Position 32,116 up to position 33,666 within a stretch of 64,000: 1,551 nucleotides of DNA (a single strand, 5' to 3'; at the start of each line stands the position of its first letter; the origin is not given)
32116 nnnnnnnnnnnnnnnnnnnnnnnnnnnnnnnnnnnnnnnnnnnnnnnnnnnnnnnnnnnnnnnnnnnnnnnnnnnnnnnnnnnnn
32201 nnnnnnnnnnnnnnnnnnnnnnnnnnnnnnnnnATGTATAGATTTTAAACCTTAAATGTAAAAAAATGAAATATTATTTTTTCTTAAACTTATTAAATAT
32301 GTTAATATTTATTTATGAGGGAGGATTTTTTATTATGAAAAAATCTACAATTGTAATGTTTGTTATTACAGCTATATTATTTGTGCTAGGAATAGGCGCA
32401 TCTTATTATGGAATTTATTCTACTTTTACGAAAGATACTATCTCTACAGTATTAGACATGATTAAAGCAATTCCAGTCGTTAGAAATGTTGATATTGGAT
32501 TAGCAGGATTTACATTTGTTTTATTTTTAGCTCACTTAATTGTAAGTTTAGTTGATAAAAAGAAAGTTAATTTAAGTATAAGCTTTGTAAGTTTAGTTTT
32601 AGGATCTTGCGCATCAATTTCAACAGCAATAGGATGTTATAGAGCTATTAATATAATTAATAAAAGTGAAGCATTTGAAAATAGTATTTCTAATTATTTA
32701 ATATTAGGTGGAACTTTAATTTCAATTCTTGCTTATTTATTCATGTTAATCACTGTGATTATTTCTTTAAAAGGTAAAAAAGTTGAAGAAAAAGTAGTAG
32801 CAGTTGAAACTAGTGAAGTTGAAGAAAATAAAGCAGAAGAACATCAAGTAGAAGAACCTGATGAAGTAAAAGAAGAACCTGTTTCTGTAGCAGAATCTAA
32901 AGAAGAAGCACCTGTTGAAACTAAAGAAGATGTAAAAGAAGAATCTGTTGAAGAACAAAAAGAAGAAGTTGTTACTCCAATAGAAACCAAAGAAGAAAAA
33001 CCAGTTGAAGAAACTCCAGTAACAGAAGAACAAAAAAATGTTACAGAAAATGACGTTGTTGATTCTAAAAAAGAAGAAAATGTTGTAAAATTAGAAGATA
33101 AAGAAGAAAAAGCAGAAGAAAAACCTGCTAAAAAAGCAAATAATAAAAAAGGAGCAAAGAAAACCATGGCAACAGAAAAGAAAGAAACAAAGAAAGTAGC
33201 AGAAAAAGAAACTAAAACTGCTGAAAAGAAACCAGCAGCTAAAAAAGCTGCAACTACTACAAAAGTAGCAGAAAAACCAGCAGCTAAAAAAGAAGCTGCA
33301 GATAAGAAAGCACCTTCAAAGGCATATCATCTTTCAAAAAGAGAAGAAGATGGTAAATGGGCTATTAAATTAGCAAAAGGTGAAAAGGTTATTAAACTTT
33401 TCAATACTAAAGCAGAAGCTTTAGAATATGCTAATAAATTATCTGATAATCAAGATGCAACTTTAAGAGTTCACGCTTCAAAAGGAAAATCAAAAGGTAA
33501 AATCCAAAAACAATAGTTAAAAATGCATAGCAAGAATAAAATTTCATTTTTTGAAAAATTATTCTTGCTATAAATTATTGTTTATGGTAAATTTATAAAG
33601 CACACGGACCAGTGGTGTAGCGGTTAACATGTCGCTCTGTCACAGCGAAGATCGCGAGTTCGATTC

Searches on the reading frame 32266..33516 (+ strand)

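Call 67: search_protein_families(library=pfam, proteins=[window:32266-33516:+], max_evalue=0.00001)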
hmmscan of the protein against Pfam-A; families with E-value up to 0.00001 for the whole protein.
window:32266-33516:+ (416 aa): 1 family
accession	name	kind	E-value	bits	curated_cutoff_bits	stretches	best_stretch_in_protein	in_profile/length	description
PF09954.14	DUF2188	-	9.9e-11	42.1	22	1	354-408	1-55/62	Uncharacterized protein conserved in bacteria (DUF2188)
